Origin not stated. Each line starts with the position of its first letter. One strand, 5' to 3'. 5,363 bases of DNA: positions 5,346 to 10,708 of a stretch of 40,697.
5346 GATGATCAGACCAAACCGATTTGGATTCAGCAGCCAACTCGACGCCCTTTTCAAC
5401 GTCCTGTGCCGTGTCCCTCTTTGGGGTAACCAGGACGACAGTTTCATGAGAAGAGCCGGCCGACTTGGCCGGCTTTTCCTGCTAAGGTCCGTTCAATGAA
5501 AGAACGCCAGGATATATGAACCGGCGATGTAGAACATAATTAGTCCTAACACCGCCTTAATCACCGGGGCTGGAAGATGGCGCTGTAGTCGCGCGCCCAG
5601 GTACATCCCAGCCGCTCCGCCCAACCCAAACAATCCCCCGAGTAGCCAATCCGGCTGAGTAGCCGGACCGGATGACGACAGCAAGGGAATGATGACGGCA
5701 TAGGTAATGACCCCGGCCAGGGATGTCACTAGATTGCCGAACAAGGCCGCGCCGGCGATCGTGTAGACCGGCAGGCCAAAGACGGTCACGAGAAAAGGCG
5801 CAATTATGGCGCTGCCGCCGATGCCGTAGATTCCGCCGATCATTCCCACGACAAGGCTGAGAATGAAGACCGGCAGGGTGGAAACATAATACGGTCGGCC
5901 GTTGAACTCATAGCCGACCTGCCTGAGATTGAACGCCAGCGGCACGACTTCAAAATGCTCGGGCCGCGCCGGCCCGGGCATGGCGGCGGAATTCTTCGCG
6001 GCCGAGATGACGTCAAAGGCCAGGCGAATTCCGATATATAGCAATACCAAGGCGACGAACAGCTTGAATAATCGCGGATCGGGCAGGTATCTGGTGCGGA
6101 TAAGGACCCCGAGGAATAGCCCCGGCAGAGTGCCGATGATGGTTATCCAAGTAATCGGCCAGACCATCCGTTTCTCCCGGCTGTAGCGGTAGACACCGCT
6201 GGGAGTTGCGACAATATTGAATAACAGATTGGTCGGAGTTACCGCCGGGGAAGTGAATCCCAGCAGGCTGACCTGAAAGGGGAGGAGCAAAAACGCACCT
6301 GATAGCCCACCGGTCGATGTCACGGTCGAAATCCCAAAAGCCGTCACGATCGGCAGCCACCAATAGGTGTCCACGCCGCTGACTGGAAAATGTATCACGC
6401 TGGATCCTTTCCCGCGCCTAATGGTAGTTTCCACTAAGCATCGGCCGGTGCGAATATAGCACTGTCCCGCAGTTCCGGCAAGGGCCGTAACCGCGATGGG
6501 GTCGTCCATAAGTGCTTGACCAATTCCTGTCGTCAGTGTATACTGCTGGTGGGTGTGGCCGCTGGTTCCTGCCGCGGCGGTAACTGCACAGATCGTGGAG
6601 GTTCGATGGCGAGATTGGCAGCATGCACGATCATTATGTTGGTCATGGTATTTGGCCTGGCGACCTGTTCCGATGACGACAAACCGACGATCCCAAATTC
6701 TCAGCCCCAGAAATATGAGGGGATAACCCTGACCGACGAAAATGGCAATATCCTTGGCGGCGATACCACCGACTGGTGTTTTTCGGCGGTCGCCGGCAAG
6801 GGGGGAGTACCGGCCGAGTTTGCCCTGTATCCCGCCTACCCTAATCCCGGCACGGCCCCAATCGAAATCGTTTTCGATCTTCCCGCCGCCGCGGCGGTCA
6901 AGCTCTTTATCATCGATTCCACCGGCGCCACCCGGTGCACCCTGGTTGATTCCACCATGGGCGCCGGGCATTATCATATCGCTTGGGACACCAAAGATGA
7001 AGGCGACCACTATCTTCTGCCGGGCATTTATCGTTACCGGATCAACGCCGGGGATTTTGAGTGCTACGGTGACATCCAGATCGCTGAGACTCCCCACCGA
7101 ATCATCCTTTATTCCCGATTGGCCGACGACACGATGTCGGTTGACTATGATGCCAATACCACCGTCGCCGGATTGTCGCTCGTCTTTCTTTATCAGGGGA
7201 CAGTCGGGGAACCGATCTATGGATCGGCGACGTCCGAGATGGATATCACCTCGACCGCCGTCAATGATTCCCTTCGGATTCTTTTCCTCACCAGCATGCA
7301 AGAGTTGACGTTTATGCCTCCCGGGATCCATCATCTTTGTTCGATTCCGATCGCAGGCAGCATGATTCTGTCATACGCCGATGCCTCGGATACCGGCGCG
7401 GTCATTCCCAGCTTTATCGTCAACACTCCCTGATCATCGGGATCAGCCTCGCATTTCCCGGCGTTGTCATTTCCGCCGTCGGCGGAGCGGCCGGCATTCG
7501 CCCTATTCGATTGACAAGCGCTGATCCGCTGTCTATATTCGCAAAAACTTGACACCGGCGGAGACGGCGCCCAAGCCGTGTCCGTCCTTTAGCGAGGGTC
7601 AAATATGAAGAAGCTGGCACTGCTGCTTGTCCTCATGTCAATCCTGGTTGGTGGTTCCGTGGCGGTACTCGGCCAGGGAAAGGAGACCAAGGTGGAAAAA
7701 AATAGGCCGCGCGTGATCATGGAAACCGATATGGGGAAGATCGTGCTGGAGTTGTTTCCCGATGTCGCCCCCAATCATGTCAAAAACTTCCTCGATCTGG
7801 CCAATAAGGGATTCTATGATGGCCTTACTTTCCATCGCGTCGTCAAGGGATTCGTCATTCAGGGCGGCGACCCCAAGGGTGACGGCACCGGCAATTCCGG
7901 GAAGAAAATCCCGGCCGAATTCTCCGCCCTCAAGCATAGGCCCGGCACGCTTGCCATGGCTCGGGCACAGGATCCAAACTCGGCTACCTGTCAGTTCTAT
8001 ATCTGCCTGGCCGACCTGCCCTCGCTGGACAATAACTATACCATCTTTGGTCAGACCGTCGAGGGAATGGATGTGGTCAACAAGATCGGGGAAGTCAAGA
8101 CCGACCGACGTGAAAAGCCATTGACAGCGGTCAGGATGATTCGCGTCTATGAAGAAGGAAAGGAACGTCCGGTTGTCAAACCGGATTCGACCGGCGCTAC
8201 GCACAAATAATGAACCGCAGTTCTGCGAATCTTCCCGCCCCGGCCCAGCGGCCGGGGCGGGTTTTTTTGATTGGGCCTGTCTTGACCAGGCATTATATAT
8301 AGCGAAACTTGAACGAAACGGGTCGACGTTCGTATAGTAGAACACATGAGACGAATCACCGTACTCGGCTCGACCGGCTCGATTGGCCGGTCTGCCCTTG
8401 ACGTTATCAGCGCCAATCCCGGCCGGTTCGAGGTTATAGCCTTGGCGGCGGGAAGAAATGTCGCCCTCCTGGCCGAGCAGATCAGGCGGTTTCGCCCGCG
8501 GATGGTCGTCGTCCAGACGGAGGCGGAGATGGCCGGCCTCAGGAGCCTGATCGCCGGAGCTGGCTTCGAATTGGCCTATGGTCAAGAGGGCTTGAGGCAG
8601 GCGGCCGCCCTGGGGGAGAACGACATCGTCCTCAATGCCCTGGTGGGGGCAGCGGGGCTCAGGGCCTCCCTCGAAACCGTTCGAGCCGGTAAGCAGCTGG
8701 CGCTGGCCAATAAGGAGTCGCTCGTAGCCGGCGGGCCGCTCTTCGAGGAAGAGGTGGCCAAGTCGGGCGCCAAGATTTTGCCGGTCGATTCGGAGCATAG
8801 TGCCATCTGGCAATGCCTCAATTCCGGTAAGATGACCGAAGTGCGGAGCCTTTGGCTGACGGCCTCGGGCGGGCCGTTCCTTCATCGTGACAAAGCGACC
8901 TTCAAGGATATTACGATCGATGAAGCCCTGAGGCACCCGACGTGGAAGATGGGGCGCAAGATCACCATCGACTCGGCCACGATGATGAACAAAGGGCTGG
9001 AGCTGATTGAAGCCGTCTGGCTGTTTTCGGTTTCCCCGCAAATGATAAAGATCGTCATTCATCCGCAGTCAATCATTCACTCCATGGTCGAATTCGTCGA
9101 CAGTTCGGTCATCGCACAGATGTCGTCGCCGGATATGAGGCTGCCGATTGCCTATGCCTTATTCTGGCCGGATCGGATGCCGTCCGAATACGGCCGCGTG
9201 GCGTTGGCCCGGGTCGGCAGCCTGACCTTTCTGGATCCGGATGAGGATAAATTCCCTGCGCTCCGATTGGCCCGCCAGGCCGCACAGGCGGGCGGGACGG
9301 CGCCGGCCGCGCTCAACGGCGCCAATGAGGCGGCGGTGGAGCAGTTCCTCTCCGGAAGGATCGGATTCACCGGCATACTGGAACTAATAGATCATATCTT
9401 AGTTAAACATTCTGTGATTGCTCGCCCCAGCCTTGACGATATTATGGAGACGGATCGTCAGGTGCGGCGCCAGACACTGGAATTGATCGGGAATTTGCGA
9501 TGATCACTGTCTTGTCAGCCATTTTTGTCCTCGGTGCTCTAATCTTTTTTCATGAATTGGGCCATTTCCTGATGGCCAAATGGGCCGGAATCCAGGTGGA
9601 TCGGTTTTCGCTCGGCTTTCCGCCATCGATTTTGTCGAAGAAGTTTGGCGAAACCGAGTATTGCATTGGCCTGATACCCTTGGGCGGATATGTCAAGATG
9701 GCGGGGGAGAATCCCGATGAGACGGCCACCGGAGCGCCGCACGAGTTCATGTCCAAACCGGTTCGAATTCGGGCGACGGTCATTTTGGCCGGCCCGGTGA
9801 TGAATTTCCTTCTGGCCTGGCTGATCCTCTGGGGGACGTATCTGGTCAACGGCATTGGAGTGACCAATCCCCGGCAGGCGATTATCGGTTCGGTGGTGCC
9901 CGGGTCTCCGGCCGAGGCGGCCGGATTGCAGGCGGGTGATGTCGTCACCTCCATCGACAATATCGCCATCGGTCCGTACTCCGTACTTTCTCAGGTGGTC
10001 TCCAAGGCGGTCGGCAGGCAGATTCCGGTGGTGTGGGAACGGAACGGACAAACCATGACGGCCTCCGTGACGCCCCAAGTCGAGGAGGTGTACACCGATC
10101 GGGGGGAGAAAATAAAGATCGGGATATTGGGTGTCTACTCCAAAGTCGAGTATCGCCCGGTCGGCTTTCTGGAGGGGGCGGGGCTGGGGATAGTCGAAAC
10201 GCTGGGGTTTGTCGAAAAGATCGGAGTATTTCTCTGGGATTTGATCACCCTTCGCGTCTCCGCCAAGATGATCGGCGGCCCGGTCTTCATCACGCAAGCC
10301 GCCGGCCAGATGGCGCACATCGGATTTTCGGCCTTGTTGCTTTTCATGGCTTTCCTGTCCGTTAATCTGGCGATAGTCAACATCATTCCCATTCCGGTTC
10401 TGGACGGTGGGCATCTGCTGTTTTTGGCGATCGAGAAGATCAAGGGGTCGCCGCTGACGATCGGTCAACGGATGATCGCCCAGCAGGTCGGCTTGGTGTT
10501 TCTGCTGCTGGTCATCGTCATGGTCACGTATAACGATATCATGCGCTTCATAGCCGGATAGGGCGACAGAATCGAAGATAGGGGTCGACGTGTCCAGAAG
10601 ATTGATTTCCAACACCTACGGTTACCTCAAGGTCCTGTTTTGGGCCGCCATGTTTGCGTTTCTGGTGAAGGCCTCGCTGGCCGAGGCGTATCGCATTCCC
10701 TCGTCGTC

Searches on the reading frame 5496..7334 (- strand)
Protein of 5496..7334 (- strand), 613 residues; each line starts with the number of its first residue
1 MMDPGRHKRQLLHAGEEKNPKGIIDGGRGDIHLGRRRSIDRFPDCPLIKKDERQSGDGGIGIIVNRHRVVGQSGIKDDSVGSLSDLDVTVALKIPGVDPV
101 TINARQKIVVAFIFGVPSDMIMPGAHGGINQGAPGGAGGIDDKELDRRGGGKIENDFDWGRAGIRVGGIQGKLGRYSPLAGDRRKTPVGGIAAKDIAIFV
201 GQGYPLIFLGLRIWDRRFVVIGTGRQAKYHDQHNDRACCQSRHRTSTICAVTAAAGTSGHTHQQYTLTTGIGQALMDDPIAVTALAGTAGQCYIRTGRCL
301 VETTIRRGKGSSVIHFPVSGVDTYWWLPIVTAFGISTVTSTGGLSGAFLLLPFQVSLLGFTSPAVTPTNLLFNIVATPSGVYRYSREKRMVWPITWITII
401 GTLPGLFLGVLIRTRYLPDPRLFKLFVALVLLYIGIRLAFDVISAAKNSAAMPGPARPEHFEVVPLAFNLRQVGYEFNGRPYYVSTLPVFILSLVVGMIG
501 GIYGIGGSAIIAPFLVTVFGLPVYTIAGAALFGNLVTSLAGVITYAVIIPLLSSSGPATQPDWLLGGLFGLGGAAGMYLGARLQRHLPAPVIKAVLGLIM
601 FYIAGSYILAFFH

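Call 91: search_protein_families(library=pfam, proteins=[window:5496-7334:-], max_evalue=0.00001)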
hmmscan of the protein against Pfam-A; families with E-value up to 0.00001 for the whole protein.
window:5496-7334:- (613 aa): 1 family
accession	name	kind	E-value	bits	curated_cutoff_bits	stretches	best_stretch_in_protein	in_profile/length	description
PF01925.25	TauE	-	5.1e-37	128.2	32.6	1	330-605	3-235/237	Sulfite exporter TauE/SafE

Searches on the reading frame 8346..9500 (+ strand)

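Call 91: search_protein_families(library=pfam, proteins=[window:8346-9500:+], max_evalue=0.00001)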
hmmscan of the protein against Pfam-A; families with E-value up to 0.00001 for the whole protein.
window:8346-9500:+ (385 aa): 3 families
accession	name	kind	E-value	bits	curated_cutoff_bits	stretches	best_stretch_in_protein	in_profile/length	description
PF02670.22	DXP_reductoisom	-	1.5e-42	145.8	21.7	1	4-130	1-129/129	1-deoxy-D-xylulose 5-phosphate reductoisomerase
PF08436.17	DXP_redisom_C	-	2.6e-39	133.7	26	1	144-227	1-84/84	1-deoxy-D-xylulose 5-phosphate reductoisomerase C-terminal domain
PF13288.12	DXPR_C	-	4.8e-39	133.6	27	1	259-375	1-114/115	DXP reductoisomerase C-terminal domain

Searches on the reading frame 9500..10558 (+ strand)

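Call 91: search_protein_families(library=pfam, proteins=[window:9500-10558:+], max_evalue=0.00001)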
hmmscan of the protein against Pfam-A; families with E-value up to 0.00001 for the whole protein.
window:9500-10558:+ (353 aa): 4 families
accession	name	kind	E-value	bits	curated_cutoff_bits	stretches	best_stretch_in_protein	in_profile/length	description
PF02163.28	Peptidase_M50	-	9e-63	212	27.2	1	7-337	2-220/221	Peptidase family M50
PF17820.7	PDZ_6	-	1.5e-12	47.5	27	1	128-181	1-54/54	PDZ domain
PF13180.12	PDZ_2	-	2.5e-09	37.7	27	1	121-190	7-78/80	PDZ domain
PF00595.29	PDZ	-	2.3e-06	28.3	23.2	1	125-157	25-57/81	PDZ domain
